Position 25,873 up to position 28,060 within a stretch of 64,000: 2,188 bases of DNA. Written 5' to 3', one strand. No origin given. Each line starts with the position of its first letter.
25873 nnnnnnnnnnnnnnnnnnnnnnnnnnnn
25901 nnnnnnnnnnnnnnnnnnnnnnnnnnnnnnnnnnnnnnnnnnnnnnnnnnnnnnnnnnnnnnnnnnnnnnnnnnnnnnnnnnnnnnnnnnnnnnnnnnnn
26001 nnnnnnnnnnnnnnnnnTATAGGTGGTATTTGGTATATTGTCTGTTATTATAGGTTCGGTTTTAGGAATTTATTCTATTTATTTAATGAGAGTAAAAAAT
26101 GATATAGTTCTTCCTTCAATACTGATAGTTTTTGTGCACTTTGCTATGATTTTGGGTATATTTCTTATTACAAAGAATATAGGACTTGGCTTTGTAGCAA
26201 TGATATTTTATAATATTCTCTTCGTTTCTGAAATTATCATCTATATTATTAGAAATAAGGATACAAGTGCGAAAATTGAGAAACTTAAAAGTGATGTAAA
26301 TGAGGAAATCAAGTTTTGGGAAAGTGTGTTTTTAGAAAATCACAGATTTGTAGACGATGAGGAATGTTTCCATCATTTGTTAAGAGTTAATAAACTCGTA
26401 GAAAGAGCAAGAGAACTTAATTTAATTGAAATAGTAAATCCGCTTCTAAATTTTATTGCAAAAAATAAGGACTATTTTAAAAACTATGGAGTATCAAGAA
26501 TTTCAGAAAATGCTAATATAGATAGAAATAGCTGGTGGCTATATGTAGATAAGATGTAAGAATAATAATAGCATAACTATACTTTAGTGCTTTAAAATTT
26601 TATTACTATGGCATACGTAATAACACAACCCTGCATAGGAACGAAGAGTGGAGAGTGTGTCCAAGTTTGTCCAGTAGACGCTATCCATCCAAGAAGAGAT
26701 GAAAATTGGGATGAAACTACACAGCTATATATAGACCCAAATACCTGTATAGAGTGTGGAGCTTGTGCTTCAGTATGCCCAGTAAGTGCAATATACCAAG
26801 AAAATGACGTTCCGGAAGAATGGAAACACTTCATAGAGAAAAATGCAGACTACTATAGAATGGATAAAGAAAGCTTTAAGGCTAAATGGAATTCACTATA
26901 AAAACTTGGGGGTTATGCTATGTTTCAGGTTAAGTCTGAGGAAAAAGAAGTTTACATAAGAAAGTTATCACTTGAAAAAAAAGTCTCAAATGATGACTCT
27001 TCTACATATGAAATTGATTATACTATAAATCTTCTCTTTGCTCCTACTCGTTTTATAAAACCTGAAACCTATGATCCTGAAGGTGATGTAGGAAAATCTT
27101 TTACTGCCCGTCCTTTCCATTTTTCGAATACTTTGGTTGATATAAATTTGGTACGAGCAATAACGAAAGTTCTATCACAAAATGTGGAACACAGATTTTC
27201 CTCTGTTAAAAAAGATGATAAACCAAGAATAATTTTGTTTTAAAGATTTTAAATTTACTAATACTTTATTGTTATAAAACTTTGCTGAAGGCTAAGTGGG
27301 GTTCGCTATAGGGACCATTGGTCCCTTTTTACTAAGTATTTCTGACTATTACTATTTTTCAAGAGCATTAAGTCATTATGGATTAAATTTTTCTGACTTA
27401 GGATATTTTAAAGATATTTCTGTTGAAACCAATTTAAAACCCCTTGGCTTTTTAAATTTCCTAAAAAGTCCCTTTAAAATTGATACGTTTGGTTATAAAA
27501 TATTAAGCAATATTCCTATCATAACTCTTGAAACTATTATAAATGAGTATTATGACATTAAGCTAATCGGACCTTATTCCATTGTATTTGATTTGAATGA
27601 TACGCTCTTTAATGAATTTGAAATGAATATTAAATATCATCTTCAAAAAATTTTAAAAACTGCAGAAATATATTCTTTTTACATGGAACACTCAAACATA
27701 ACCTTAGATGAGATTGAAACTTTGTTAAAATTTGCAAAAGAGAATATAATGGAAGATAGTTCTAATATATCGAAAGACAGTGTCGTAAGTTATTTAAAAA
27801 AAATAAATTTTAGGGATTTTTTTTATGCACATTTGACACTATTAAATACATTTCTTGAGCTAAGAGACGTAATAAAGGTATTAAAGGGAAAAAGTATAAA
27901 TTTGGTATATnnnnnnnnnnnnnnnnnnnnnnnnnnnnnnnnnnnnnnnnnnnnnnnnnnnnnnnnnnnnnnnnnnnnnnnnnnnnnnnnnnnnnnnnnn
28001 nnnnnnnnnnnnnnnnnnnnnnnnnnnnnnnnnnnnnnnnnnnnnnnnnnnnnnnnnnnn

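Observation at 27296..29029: Protein built from about 11 tandem 26-28-aa repeats (F-x-D-x-x-G-[ND]-D-x-Y ... G-hydrophobic-G), probably a beta-solenoid, with a terminator-like hairpin inside its annotated 5' end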

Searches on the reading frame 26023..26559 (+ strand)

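Call 28: search_protein_families(library=pfam, proteins=[window:26023-26559:+], max_evalue=1)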
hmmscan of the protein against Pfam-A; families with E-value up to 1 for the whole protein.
window:26023-26559:+ (178 aa): 3 families
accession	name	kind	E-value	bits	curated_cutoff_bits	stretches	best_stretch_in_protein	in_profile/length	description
PF14780.11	NEPRO_N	-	0.0066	16.5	24.9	1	71-149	21-99/185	Nucleolus and neural progenitor protein, N-terminal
PF20394.4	DUF6688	-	0.031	14.4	26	1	5-103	84-184/248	DUF6688 N-terminal domain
PF13515.12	FUSC_2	-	0.33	11.5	25.6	1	5-71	36-99/126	Fusaric acid resistance protein-like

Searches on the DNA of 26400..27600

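Call 84: search_rna_families(source=window, start=26400, end=27600, threshold=evalue, max_evalue=1)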
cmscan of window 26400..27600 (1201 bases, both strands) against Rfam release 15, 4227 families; matches with E-value up to 1: 0.
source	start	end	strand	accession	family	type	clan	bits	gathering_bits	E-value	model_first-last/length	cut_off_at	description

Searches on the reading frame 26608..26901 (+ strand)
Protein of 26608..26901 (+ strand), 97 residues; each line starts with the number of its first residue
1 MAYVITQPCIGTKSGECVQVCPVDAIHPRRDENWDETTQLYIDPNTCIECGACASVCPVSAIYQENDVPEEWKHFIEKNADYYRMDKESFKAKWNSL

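Call 28: search_protein_families(library=pfam, proteins=[window:26608-26901:+], max_evalue=1)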
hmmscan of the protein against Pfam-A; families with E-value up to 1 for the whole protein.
window:26608-26901:+ (97 aa): 19 families
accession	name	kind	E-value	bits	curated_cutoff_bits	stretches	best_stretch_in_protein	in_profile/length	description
PF00037.32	Fer4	-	5.4e-13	48.6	21.1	2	41-63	2-24/24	4Fe-4S binding domain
PF12838.12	Fer4_7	-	2e-12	47.8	27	1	9-61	2-52/52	4Fe-4S dicluster domain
PF13484.11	Fer4_16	-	3.5e-11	44.1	30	2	46-79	1-34/66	4Fe-4S double cluster binding domain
PF12837.12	Fer4_6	-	2.7e-10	40.1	25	2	41-62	3-24/24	4Fe-4S binding domain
PF13237.11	Fer4_10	-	1.3e-09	38.3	25.5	2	40-68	2-22/53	4Fe-4S dicluster domain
PF12797.12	Fer4_2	-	1.2e-08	34.8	24.5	2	41-59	4-22/22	4Fe-4S binding domain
PF13187.11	Fer4_9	-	6.3e-08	33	27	1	15-62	6-52/52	4Fe-4S dicluster domain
PF12798.12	Fer4_3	-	6.7e-07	30.1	27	2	47-61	1-15/15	4Fe-4S binding domain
PF14697.11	Fer4_21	-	1.1e-06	29.1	35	2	42-63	3-27/59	4Fe-4S dicluster domain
PF25160.1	LdpA_Fe-S-bd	-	1.1e-06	28.7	27.6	1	17-64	9-45/49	LdpA Fe-S cluster-binding domain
PF13183.11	Fer4_8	-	5e-06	27.4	27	1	45-67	3-25/68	4Fe-4S dicluster domain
PF12800.12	Fer4_4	-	2.1e-05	24.9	24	1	44-59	1-16/17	4Fe-4S binding domain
PF17179.9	Fer4_22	-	9.9e-05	23.6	27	1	46-71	1-26/95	4Fe-4S dicluster domain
PF13534.11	Fer4_17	-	0.00025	21.9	22.2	2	13-59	4-58/61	4Fe-4S dicluster domain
PF13370.11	Fer4_13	-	0.0024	19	24.5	1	42-59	1-18/58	4Fe-4S single cluster domain of Ferredoxin I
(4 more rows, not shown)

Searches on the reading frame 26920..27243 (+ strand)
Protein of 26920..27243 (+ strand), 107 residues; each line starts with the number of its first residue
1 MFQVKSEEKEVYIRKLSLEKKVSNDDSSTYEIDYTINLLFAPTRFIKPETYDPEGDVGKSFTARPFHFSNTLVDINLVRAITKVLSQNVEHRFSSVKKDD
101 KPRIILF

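Call 28: search_protein_families(library=pfam, proteins=[window:26920-27243:+], max_evalue=1)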
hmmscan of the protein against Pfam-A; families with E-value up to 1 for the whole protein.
window:26920-27243:+ (107 aa): 1 family
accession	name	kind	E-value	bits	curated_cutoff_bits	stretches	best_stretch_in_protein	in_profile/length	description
PF22004.1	SPAR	-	0.23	11.7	27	1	48-72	30-54/75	Small regulatory polypeptide of amino acid response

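Call 87: search_protein_families(library=padloc, proteins=[window:26920-27243:+], max_evalue=1)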
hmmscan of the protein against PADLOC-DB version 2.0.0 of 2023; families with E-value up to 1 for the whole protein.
window:26920-27243:+ (107 aa): 0 families

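Call 88: search_protein_families(library=phrogs, proteins=[window:26920-27243:+], max_evalue=1)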
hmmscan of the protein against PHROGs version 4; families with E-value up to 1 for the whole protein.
window:26920-27243:+ (107 aa): 0 families

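Call 91: find_related_loci(query=window:26920-27240:+, collection=viral_contigs, flank=3000)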
Query window:26920-27240:+ (107 aa) in viral_contigs; peptide patterns used: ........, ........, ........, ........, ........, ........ (x = any residue, [..] = any of these).
21 stretches matched a pattern, but none encodes a relative of the query by tblastn (E <= 1e-3).

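Call 92: find_homologous_proteins(query=window:26920-27240:+, max_evalue=0.001)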
Query window:26920-27240:+ (107 aa): 1 proteins with E <= 0.001 among 2 candidates.
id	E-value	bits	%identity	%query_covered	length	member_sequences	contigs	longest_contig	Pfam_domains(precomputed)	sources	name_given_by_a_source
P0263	1.0e-61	223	99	100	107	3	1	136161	-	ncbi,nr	ncbi:MAG: hypothetical protein N2504_01880 [candidate division WOR-3 bacterium]|nr:hypothetical prot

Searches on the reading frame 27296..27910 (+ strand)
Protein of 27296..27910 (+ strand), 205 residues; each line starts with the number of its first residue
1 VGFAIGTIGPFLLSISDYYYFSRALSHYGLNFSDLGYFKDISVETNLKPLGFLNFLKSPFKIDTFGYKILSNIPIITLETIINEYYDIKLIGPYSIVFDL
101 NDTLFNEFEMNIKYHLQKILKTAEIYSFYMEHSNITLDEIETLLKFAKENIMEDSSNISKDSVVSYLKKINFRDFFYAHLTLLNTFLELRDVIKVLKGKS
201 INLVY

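Call 73: predict_structure(alignment_id=A3)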
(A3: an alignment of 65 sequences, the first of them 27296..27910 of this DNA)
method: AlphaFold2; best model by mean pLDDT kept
length: 205 residues; sequences in the alignment: 65
mean_pLDDT: 86.7   pTM: 0.78
mean pLDDT of the five models: 86.7, 86.3, 85.8, 85.0, 84.7
residues with pLDDT >= 90: 121; 70-90: 60; 50-70: 17; < 50: 7
segments of 3 or more residues with pLDDT < 50: 1-7
pLDDT, mean of each block of 10 residues (from residue 1): 51 93 97 86 71 90 90 89 92 89 85 92 96 95 92 83 91 95 94 79 56
secondary structure, 60 per line:
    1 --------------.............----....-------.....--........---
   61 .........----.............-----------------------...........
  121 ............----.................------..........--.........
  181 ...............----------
elements in order: H15-27 H32-35 H43-47 H50-57 H61-69 H74-86 H110-132 H137-153 H160-169 H172-195

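Call 90: search_protein_families(library=pfam, alignment_id=A3, max_evalue=0.01)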
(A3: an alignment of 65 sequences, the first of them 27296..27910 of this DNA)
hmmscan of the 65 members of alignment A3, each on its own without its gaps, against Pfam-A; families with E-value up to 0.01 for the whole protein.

A. member 1, window:27296-27910:+ (205 aa): 0 families

B. families by the number of members that match (of 65 scanned): 10 families
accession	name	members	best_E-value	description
PF13646.12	HEAT_2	28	7.9e-33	HEAT repeats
PF02985.28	HEAT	15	2.7e-12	HEAT repeat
PF03130.22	HEAT_PBS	13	7.2e-16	PBS lyase HEAT-like repeat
PF13513.12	HEAT_EZ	4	3.2e-06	HEAT-like repeat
PF07697.16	7TMR-HDED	1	0.00066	7TM-HD extracellular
PF20242.3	Emfourin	1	0.001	Emfourin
PF10953.13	DUF2754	1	0.0021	Protein of unknown function (DUF2754)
PF06739.17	SBBP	1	0.0023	Beta-propeller repeat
PF22318.1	DUF6971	1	0.0033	Domain of unknown function (DUF6971)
PF12717.13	Cnd1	1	0.0059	non-SMC mitotic condensation complex subunit 1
